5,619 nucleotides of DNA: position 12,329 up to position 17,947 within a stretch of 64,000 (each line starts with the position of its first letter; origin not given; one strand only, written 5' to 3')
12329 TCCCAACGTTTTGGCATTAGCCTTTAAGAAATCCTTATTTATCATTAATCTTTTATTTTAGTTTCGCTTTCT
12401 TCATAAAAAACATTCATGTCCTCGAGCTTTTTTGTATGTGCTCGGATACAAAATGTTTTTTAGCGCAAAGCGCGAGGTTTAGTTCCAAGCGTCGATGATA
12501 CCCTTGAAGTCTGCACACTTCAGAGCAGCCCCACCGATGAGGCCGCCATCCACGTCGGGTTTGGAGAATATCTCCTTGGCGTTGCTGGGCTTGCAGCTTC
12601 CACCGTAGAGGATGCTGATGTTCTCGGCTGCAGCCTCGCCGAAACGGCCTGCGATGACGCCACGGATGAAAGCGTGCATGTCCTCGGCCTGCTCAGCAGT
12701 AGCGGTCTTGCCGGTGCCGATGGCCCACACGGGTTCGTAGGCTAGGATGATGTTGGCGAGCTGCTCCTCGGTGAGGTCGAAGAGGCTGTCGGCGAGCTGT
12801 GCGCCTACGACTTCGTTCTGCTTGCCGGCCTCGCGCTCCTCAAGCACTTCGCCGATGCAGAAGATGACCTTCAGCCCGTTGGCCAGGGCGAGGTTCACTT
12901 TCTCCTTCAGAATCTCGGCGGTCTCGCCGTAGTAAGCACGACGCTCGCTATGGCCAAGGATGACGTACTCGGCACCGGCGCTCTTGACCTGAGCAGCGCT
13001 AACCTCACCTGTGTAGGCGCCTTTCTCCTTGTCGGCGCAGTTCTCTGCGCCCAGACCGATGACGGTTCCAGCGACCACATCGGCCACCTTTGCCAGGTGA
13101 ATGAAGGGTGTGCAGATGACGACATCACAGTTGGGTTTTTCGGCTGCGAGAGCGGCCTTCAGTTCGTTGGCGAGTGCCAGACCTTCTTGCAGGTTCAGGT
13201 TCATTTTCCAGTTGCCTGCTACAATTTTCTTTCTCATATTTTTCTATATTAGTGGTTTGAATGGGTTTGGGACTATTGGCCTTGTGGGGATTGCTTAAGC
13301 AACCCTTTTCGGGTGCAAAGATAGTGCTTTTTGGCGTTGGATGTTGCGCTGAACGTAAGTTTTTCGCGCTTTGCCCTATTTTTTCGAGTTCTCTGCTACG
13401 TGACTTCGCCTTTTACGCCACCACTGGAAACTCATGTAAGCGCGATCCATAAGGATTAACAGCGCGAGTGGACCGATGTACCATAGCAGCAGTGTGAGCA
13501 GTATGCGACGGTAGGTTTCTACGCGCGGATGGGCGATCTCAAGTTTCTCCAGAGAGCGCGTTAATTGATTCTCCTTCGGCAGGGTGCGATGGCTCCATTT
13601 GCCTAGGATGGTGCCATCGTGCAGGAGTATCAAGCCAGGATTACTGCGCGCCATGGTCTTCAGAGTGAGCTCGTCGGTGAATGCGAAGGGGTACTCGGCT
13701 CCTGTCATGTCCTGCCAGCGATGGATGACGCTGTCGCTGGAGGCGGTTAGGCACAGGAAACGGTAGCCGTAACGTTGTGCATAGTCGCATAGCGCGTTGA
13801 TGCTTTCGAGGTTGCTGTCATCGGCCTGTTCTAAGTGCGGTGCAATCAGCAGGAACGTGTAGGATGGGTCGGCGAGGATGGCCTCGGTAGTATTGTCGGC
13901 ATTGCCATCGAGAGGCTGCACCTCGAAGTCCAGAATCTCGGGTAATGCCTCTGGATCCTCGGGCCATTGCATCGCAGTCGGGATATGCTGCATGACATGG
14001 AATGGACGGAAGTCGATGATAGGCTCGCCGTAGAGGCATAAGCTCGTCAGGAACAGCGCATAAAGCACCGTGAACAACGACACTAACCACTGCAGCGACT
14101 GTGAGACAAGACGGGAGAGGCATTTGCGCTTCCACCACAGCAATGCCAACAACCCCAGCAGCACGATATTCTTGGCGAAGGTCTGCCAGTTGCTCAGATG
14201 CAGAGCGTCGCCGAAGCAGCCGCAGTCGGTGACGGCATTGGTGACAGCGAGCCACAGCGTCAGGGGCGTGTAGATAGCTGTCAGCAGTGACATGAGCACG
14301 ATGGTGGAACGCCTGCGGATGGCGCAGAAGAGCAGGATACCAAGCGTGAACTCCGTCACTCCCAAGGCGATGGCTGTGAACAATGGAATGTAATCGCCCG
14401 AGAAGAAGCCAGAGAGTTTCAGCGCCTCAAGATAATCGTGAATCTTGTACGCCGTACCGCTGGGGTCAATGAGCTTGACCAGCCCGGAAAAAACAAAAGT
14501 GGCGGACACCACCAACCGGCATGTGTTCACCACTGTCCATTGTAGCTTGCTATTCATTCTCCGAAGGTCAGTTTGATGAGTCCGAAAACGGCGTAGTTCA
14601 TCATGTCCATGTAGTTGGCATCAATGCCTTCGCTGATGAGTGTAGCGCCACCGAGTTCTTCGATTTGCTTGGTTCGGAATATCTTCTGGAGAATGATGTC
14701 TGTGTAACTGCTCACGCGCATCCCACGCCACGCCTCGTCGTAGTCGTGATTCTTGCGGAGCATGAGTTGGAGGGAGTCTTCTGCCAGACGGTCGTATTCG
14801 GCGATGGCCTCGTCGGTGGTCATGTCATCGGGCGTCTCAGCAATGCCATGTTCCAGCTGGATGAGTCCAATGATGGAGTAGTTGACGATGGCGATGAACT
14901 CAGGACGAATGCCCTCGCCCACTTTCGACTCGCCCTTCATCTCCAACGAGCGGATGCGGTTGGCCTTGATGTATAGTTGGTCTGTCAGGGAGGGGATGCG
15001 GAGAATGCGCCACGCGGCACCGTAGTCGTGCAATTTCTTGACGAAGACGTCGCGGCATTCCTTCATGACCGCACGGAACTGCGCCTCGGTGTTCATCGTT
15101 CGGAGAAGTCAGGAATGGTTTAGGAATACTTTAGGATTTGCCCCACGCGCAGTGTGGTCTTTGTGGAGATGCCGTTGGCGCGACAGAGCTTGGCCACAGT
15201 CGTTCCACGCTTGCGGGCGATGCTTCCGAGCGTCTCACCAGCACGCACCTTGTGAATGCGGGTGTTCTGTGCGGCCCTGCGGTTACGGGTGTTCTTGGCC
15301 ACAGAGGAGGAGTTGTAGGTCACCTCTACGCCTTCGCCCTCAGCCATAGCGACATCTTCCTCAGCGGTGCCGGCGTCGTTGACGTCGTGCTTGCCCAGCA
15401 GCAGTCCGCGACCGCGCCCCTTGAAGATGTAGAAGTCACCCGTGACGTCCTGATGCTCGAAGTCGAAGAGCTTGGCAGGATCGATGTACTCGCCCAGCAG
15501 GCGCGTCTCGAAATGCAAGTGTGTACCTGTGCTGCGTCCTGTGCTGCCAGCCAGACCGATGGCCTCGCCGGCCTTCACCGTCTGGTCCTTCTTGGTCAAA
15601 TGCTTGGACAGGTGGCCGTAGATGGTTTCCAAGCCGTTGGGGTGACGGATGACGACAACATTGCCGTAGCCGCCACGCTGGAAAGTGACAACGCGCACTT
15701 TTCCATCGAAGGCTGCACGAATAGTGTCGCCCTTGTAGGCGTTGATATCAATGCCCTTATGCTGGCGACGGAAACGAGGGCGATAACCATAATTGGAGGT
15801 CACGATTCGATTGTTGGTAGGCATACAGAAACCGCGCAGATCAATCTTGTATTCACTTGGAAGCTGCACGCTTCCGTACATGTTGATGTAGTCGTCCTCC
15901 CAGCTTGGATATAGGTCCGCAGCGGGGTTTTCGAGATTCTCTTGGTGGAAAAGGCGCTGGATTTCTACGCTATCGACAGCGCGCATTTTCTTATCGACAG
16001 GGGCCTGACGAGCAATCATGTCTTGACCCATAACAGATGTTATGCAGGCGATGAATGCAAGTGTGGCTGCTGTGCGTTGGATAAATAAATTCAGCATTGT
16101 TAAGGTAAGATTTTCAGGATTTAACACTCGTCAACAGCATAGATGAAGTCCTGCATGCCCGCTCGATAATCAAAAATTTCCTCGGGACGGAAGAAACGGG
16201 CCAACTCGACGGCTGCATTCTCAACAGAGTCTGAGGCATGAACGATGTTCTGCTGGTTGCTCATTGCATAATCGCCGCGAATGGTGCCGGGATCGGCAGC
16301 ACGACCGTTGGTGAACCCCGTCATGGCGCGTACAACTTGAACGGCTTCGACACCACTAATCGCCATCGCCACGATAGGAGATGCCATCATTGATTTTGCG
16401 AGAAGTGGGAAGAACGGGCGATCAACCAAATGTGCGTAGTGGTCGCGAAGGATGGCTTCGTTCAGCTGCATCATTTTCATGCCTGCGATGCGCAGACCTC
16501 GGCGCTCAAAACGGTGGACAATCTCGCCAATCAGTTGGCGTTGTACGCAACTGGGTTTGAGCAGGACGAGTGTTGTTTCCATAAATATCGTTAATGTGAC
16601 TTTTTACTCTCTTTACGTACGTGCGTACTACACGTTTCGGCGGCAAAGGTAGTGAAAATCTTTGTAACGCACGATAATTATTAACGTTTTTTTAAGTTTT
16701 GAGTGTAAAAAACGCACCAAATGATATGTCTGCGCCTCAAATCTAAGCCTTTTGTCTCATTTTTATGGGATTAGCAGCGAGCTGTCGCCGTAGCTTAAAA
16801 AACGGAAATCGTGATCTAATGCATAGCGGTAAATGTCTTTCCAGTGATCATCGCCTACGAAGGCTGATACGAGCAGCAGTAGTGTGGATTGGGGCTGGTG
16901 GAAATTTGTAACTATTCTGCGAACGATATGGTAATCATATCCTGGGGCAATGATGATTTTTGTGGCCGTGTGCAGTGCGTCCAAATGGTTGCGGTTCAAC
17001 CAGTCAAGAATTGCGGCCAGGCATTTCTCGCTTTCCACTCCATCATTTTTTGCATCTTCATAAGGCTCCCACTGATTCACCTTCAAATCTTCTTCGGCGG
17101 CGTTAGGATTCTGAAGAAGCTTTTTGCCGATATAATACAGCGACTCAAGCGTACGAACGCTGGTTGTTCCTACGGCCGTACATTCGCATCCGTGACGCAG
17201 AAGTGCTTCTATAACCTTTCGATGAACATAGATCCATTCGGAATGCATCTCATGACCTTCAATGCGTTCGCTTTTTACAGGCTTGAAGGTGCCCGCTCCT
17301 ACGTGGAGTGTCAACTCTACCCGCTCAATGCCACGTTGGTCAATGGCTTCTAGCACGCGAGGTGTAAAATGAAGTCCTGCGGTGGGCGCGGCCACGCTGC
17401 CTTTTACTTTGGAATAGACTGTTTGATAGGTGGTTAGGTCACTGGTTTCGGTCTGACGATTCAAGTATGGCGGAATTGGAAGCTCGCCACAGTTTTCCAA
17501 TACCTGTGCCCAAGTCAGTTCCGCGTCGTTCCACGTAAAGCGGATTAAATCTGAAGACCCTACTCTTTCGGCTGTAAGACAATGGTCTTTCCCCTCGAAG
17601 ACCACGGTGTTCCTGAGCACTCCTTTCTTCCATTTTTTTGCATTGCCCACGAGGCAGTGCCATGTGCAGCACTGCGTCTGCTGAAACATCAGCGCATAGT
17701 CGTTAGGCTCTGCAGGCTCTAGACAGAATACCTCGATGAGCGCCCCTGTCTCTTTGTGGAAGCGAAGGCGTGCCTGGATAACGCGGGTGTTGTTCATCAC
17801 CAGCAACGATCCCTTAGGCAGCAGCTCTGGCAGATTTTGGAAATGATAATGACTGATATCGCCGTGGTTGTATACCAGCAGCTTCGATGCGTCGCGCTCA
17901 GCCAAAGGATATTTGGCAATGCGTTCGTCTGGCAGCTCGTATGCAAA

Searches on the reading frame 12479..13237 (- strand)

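Call 3: search_protein_families(library=pfam, proteins=[window:12479-13237:-])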
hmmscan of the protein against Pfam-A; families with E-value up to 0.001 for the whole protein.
window:12479-13237:- (252 aa): 1 family
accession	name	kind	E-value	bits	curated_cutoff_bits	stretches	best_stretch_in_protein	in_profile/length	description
PF00121.24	TIM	-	9.6e-94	313.9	20.1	1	4-250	1-244/245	Triosephosphate isomerase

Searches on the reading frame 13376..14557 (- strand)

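Call 3: search_protein_families(library=pfam, proteins=[window:13376-14557:-])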
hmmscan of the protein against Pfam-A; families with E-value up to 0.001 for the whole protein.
window:13376-14557:- (393 aa): 2 families
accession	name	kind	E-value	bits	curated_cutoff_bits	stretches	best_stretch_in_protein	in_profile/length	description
PF07291.16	MauE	-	1.2e-17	64.9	27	1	9-142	4-127/128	Methylamine utilisation protein MauE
PF07681.17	DoxX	-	0.00013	23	23.6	1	12-97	4-80/85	DoxX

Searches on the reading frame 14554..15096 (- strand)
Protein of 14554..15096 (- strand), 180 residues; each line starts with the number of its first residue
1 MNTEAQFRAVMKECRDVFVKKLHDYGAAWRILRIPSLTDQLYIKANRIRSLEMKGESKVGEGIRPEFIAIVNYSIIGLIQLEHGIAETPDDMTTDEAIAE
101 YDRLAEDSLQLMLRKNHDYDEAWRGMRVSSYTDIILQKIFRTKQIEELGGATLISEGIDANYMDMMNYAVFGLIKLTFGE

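Call 3: search_protein_families(library=pfam, proteins=[window:14554-15096:-])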
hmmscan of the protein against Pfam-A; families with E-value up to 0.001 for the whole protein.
window:14554-15096:- (180 aa): 1 family
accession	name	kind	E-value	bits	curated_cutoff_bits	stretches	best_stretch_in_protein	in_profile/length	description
PF07659.16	DUF1599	-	4.7e-60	200.3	25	2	21-81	1-61/61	Nucleotide modification associated domain 1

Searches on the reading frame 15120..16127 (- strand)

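Call 3: search_protein_families(library=pfam, proteins=[window:15120-16127:-])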
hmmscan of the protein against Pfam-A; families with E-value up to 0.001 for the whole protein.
window:15120-16127:- (335 aa): 2 families
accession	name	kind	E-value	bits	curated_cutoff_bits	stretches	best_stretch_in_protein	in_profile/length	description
PF01551.29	Peptidase_M23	-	2.3e-32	111.5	28.7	1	122-217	2-96/96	Peptidase family M23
PF01476.26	LysM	-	1.4e-12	47.8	20.9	1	292-333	1-41/43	LysM domain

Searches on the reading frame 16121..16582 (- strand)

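Call 53: search_protein_families(library=pfam, proteins=[window:16121-16582:-], max_evalue=0.0001)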
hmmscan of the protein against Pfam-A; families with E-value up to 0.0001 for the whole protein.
window:16121-16582:- (153 aa): 1 family
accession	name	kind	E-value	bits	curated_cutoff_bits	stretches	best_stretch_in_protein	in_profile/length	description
PF00334.24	NDK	-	2.8e-48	163.7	27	1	2-136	1-135/135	Nucleoside diphosphate kinase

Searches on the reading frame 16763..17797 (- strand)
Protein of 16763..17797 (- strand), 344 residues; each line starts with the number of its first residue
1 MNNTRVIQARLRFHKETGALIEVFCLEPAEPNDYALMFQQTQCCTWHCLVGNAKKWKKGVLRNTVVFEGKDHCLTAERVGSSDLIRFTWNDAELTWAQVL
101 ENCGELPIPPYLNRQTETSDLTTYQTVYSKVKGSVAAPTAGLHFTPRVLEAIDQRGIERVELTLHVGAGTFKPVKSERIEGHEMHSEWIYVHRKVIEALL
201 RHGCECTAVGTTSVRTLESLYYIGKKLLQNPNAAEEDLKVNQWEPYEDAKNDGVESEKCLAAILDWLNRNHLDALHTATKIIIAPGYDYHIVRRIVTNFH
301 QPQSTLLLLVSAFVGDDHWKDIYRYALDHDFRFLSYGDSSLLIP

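Call 53: search_protein_families(library=pfam, proteins=[window:16763-17797:-], max_evalue=0.0001)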
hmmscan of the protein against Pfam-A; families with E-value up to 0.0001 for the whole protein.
window:16763-17797:- (344 aa): 1 family
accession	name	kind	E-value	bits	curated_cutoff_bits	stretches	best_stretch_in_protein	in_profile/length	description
PF02547.20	Queuosine_synth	-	1.8e-80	270.9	25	1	1-342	56-322/322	Queuosine biosynthesis protein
